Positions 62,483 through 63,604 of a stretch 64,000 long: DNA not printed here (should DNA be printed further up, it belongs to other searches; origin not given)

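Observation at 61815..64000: Low-GC, translationally coupled operon of at least three unknown genes (possible defence-type island), truncated by the window edge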

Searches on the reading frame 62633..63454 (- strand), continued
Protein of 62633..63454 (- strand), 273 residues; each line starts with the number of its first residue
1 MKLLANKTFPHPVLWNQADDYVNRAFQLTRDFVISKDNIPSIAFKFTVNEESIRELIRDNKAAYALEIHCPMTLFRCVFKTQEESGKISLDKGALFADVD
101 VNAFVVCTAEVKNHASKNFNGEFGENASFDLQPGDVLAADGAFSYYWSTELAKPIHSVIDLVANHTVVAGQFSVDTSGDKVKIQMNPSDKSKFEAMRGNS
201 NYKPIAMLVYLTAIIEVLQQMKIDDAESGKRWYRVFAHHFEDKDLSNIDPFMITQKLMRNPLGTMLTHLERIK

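Call 34: predict_structure(alignment_id=A1)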
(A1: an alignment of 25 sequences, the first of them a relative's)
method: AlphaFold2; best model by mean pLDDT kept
length: 273 residues; sequences in the alignment: 25
mean_pLDDT: 80.8   pTM: 0.56
mean pLDDT of the five models: 80.8, 79.0, 78.5, 77.6, 77.5
residues with pLDDT >= 90: 85; 70-90: 137; 50-70: 40; < 50: 11
segments of 3 or more residues with pLDDT < 50: 1-8
pLDDT, mean of each block of 10 residues (from residue 1): 37 58 71 73 89 92 93 90 92 84 91 83 81 86 74 80 96 92 97 90 85 90 76 81 68 81 62 47
secondary structure, 60 per line:
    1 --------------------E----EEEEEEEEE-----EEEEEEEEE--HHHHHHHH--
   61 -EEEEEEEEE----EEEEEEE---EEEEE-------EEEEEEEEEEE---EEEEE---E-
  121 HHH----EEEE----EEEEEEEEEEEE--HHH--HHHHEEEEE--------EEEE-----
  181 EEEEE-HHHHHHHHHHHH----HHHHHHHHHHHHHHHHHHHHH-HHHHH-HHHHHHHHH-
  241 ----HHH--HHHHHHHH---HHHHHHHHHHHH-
elements in order: E26-34 E40-48 H51-58 E62-70 E75-81 E85-89 E97-107 E111-115 E128-131 E136-147 H155-158 E159-163 E172-175 E181-185 H187-198 H203-223 H225-229 H231-239 H250-257 H261-272

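Call 37: fold_search(model_id=the predicted structure, library=pdb)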
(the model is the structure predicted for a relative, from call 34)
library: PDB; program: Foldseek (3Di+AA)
matches with E <= 10: 1292; with E <= 0.001: 0
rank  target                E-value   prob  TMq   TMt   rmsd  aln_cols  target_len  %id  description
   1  3bpn_C                3.8e-03  1.00  0.24  0.22   6.2       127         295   11  Crystal structure of the IL4-IL4R-IL13Ra ternary complex (released 2008-02-05)
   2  6wdq_D                8.8e-03  1.00  0.25  0.55   5.5       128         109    8  IL23/IL23R/IL12Rb1 signaling complex (released 2021-02-24)
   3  6p67_I                8.8e-03  0.96  0.23  0.30   5.7       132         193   10  Crystal Structure of a Complex of human IL-7Ralpha with an anti-IL-7Ralpha 2B8 Fab (released 2019-09-04)
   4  4nn6_B                9.3e-03  0.99  0.25  0.34   6.4       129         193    8  Cytokine receptor complex - Crystal form 1B (released 2014-03-19)
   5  8e72_A                9.3e-03  0.96  0.22  0.11  14.9       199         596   10  Treponema lecithinolyticum beta-glucuronidase in complex with a ciprofloxacin-glucuronide conjugate (released 2023-06-21)
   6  4nn5_B                9.9e-03  1.00  0.26  0.35   5.7       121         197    7  Cytokine receptor complex - Crystal form 1A (released 2014-03-19)
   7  4nn7_B                1.0e-02  0.99  0.25  0.34   6.5       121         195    8  Cytokine receptor complex - Crystal form 2 (released 2014-03-19)
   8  7e9j_A                1.0e-02  0.97  0.21  0.12   9.7       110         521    4  Crystal Structure of POMGNT2 in complex with UDP (released 2021-05-05)
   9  8xrp_D                1.1e-02  0.99  0.25  0.53   5.9       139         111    8  The Cryo-EM structure of IL-12, receptor subunit beta-1 and receptor subunit beta-2 complex (released 2024-07-24)
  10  1kf9_C                1.3e-02  0.96  0.22  0.31   6.6       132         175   11  PHAGE DISPLAY DERIVED VARIANT OF HUMAN GROWTH HORMONE COMPLEXED WITH TWO COPIES OF THE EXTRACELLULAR DOMAIN OF ITS REC (released 2002-11-20)
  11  5j12_B                1.4e-02  0.99  0.25  0.34   5.9       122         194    7  Structure of human TSLP:TSLPR in complex with mouse IL-7Ralpha (released 2017-04-05)
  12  6p67_K                1.6e-02  0.99  0.25  0.34   5.9       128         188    7  Crystal Structure of a Complex of human IL-7Ralpha with an anti-IL-7Ralpha 2B8 Fab (released 2019-09-04)
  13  4y5v_F                1.7e-02  0.99  0.25  0.32   5.6       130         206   10  Diabody 305 complex with EpoR (released 2015-04-29)
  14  8dhw_A                1.7e-02  0.92  0.22  0.11  14.9       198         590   10  Treponema lecithinolyticum beta-glucuronidase in complex with a UNC4917-glucuronide conjugate (released 2023-05-17)
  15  1ern_B                1.7e-02  0.91  0.23  0.28   7.0       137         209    6  NATIVE STRUCTURE OF THE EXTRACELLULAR DOMAIN OF ERYTHROPOIETIN (EPO) RECEPTOR [EBP] (released 2000-01-07)
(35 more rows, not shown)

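Call 42: search_protein_families(library=ncbifam, proteins=[window:62633-63454:-, L001:8127-9995:+, L001:7096-8112:+, L005:8128-10017:+], max_evalue=1)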
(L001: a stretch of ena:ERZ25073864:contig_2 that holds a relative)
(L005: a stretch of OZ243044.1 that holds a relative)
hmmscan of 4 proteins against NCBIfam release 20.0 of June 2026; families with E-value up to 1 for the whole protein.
window:62633-63454:- (273 aa): 0 families

L001:8127-9995:+ (623 aa): 1 family
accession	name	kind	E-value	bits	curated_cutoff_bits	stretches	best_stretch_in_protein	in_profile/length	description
NF008703.0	PRK11713.6-2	equivalog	0.075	12.2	291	1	561-595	38-72/242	16S rRNA (uracil(1498)-N(3))-methyltransferase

L001:7096-8112:+ (339 aa): 3 families
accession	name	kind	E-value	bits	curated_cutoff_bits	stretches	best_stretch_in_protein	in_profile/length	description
TIGR00675.1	dcm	superfamily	3.8e-63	214.1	100.65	1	14-323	4-327/329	DNA (cytosine-5-)-methyltransferase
NF007772.0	PRK10458.1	subfamily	1.2e-17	63.7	710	2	15-183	95-290/472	DNA cytosine methylase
NF011258.0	PRK14664.1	equivalog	0.089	11.9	680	1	150-264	103-212/362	tRNA 2-thiouridine(34) synthase MnmA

L005:8128-10017:+ (630 aa): 0 families

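Call 54: search_protein_families(library=pfam, proteins=[L001:8127-8900:+, L002:8101-8880:+, L004:8017-8800:+, L005:8128-8900:+, L006:6890-7670:+, L007:8137-8910:+, L009:2676-3450:+], max_evalue=10)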
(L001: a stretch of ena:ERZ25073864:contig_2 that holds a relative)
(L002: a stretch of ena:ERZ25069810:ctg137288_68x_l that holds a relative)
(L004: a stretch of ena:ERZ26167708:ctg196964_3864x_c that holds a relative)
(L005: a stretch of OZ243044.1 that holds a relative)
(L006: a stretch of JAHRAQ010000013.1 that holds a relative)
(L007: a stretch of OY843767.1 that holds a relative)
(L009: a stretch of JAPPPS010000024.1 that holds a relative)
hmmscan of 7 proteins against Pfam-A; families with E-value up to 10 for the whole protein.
L001:8127-8900:+ (258 aa): 2 families
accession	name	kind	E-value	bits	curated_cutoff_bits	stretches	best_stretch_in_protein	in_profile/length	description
PF13589.12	HATPase_c_3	-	0.034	14.6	25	1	141-168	62-91/137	Histidine kinase-, DNA gyrase B-, and HSP90-like ATPase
PF11691.13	DUF3288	-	0.18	12.3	25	1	36-84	11-57/89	Protein of unknown function (DUF3288)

L002:8101-8880:+ (260 aa): 1 family
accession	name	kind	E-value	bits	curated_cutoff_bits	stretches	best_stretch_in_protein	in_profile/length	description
PF13589.12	HATPase_c_3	-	0.37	11.2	25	0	141-183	64-104/137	Histidine kinase-, DNA gyrase B-, and HSP90-like ATPase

L004:8017-8800:+ (261 aa): 1 family
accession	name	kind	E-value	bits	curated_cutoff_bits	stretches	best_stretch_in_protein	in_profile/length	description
PF13589.12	HATPase_c_3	-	0.014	15.8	25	1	30-59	2-29/137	Histidine kinase-, DNA gyrase B-, and HSP90-like ATPase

L005:8128-8900:+ (257 aa): 0 families

L006:6890-7670:+ (260 aa): 0 families

L007:8137-8910:+ (258 aa): 0 families

L009:2676-3450:+ (258 aa): 0 families

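Call 56: search_dna_similar(query=window:62633-63454:-, collection=plasmids, mode=protein, max_evalue=0.001)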
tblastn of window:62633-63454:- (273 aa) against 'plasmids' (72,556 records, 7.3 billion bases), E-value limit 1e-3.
Records with a match: 13; places in all: 13; records where one place covers at least 80% of the query: 12.
Best place of each record, by identity: <60% 13.
By first word of the organism name: Lactococcus 6; Ligilactobacillus 4; Arthrobacter 1; Planococcus 1; Deinococcus 1.
By predicted mobility (MOB-suite, as given by PLSDB): mobilizable 6; conjugative 5; non-mobilizable 2.
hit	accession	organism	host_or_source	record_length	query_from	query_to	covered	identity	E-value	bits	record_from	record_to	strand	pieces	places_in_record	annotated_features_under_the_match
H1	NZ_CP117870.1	Arthrobacter agilis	cell culture,Middle part of the water ...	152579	8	267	95%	26.9%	9e-13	75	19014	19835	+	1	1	hypothetical protein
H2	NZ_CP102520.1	Ligilactobacillus salivarius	Homo sapiens,Cell culture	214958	4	262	95%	24.6%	1e-11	72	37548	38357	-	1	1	hypothetical protein (x2)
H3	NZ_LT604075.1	Ligilactobacillus salivarius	-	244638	4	262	95%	24.6%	2e-11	71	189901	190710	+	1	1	hypothetical protein (x2)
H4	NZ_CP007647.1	Ligilactobacillus salivarius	swine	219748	4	272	99%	23.5%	6e-12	73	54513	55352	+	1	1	hypothetical protein (x2)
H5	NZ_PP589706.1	Lactococcus sp.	Bacterial culture,Dairy environment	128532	3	270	98%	22.9%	5e-11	70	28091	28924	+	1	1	hypothetical protein (x2)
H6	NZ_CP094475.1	Lactococcus lactis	kefir grains,pure culture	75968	3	270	98%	22.9%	6e-11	70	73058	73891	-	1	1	hypothetical protein (x2)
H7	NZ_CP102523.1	Lactococcus lactis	Homo sapiens,Cell culture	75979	3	270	98%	22.9%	6e-11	70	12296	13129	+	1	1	hypothetical protein (x2)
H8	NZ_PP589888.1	Lactococcus sp.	Bacterial culture,Dairy environment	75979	3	270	98%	22.9%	6e-11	70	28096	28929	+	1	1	hypothetical protein (x2)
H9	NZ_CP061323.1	Lactococcus lactis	butter,butter starter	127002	3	270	98%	22.9%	6e-11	70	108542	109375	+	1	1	hypothetical protein (x2)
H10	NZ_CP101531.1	Ligilactobacillus salivarius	Xinyang black-feather laying hens,mixed ...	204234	4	272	99%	21.0%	1e-5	54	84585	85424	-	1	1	hypothetical protein (x2)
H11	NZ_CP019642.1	Planococcus lenghuensis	whole organism,crude oil-contamination ...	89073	8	247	88%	22.2%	1e-12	75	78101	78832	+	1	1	hypothetical protein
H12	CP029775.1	Deinococcus actinosclerus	mixed culture,wastewater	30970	8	239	85%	21.3%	2e-9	65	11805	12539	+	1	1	hypothetical protein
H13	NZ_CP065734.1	Lactococcus lactis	-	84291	1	123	45%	24.2%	9e-5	51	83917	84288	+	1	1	hypothetical protein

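Call 57: get_annotated_region(hit=H1, flank=7000)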
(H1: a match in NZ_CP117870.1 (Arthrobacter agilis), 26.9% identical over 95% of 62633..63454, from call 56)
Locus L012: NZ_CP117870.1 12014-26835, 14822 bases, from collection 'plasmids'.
description: Arthrobacter agilis strain TMP24 plasmid pAAG24-152, complete sequence
organism: Arthrobacter agilis (NCBI taxid 37921)
taxonomy: Bacteria; Actinomycetota; Actinomycetes; Micrococcales; Micrococcaceae; Arthrobacter; Arthrobacter agilis
host: -; source: cell culture,Middle part of the water column of temporary meltwater pond; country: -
typing (MOB-suite, as given by PLSDB): mobilizable; relaxase MOBF
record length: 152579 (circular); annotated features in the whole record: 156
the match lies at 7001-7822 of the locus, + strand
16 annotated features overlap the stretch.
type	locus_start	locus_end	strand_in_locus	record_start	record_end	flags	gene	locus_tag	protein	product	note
CDS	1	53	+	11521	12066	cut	-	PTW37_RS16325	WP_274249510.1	hypothetical protein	-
CDS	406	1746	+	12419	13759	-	dcm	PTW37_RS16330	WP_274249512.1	DNA (cytosine-5-)-methyltransferase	GO:0006304 - DNA modification [Evidence IEA]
CDS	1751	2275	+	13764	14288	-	vsr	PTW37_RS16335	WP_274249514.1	DNA mismatch endonuclease Vsr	GO:0006298 - mismatch repair [Evidence IEA]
CDS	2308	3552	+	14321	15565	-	-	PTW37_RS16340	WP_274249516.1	type II restriction endonuclease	GO:0009307 - DNA restriction-modification system [Evidence IEA]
CDS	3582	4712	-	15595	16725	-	-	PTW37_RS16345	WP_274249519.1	DUF3320 domain-containing protein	-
CDS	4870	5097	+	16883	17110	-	-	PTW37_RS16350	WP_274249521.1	hypothetical protein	-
CDS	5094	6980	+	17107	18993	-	-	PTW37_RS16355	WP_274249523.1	hypothetical protein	-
CDS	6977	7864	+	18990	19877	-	-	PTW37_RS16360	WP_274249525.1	hypothetical protein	-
CDS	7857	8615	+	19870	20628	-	-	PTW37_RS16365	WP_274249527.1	DUF6339 family protein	-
CDS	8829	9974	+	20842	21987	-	-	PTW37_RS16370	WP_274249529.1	Shedu immune nuclease family protein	-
CDS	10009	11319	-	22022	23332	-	-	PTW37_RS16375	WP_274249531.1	ISL3 family transposase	-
CDS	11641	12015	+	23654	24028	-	-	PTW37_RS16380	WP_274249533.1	hypothetical protein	-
CDS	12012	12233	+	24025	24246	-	-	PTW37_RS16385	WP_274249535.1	hypothetical protein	-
CDS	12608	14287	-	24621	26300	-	-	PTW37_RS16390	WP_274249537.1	DUF2326 domain-containing protein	-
CDS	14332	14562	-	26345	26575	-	-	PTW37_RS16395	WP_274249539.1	ABC-three component system middle component 6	-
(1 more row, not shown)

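Call 58: get_annotated_region(hit=H9, flank=7000)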
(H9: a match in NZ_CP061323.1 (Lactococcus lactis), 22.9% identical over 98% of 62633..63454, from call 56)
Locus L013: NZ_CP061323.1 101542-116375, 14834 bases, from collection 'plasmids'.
description: Lactococcus lactis subsp. lactis bv. diacetylactis strain S50 plasmid pS127, complete sequence
organism: Lactococcus lactis (NCBI taxid 44688)
taxonomy: Bacteria; Bacillota; Bacilli; Lactobacillales; Streptococcaceae; Lactococcus; Lactococcus lactis
host: -; source: butter,butter starter; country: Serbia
typing (MOB-suite, as given by PLSDB): conjugative; replicon rep_cluster_2422,rep_cluster_664; relaxase MOBQ,MOB_Unknown; mating-pair formation MPF_T
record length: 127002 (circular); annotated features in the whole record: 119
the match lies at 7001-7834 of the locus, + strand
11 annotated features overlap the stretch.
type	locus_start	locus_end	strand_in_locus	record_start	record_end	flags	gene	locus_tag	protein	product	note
CDS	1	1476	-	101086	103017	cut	-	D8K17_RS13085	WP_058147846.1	AlwI family type II restriction endonuclease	-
CDS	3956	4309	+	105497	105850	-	-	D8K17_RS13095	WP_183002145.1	LytTR family DNA-binding domain-containing protein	-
CDS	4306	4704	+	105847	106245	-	-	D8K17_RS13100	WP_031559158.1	hypothetical protein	-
CDS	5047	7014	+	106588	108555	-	-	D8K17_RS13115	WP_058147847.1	hypothetical protein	-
CDS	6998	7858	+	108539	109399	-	-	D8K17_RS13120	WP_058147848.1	hypothetical protein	-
CDS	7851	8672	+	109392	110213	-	-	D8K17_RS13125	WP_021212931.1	DUF6339 family protein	-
CDS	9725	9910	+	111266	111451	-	-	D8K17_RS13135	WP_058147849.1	hypothetical protein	-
CDS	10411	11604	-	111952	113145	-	abiGII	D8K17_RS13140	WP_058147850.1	abortive phage resistance protein AbiGII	-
CDS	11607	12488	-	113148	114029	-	abiGI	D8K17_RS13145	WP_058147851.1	abortive phage resistance protein AbiGI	-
CDS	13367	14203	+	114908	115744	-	-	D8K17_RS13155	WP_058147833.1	urease accessory protein UreD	GO:0006807 - nitrogen compound metabolic process [Evidence IEA]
CDS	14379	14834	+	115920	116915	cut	cbiM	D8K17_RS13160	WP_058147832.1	cobalt transporter CbiM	-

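Call 59: get_annotated_region(hit=H4, flank=7000)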
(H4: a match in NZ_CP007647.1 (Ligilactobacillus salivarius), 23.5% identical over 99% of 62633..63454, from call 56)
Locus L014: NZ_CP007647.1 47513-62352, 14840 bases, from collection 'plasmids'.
description: Ligilactobacillus salivarius strain JCM1046 plasmid pMP1046A, complete sequence
organism: Ligilactobacillus salivarius (NCBI taxid 1624)
taxonomy: Bacteria; Bacillota; Bacilli; Lactobacillales; Lactobacillaceae; Ligilactobacillus; Ligilactobacillus salivarius
host: -; source: swine; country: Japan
typing (MOB-suite, as given by PLSDB): mobilizable; replicon rep_cluster_1685; relaxase MOBP
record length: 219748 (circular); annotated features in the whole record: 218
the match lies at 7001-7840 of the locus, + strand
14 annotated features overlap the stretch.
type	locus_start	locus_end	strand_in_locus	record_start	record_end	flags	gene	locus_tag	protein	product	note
CDS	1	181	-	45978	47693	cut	-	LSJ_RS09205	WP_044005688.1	hypothetical protein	-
CDS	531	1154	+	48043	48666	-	-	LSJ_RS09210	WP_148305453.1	hypothetical protein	-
CDS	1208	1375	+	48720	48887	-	-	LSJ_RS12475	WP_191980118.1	hypothetical protein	-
CDS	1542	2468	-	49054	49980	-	-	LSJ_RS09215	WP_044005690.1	site-specific integrase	GO:0015074 - DNA integration [Evidence IEA]; GO:0006310 - DNA recombination [Evidence IEA]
CDS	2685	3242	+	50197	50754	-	-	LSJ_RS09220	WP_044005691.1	restriction endonuclease subunit S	-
CDS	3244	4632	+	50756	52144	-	-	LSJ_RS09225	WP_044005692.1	N-6 DNA methylase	GO:0006306 - DNA methylation [Evidence IEA]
CDS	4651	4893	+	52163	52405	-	-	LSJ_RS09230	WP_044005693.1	hypothetical protein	-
CDS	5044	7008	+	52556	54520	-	-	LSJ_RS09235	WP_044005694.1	hypothetical protein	-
CDS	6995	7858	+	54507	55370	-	-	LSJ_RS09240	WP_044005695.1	hypothetical protein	-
CDS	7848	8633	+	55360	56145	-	-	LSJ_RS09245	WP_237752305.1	DUF6339 family protein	-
CDS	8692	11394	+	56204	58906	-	-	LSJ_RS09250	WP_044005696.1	DNA methyltransferase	-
CDS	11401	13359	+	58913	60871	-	-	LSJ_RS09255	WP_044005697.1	DEAD/DEAH box helicase family protein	-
CDS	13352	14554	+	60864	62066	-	-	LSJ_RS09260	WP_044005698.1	GIY-YIG nuclease family protein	-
CDS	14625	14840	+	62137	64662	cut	-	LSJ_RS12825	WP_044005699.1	hypothetical protein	-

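Call 69: search_protein_representatives(alignment_id=A1)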
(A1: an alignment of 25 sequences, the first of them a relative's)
Query: 25 sequences, 276 profile positions. Proteins with E-value up to 0.001 (for the whole library): 2613; up to 1e-10: 2073; up to 1e-30: 444. The best 150 are listed.
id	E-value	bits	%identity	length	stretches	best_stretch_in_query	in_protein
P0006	2.9e-132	456.3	-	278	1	1-274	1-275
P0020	3.3e-132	456.2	-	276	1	1-275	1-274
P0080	7.3e-125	432.1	-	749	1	2-274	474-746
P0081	6.3e-78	278.1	-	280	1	1-271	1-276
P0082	1.3e-75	270.5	-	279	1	1-272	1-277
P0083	1.6e-75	270.3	-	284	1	1-272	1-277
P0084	5.3e-75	268.5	-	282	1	1-272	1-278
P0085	2.3e-73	263.2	-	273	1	1-269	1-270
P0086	6.3e-72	258.4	-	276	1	1-273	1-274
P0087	3.0e-71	256.2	-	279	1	1-270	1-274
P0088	6.9e-71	255.0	-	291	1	1-272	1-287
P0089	5.7e-70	252.0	-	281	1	1-271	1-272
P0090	2.8e-69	249.7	-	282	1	1-272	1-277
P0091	5.7e-66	238.9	-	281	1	1-269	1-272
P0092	1.4e-64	234.3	-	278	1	1-269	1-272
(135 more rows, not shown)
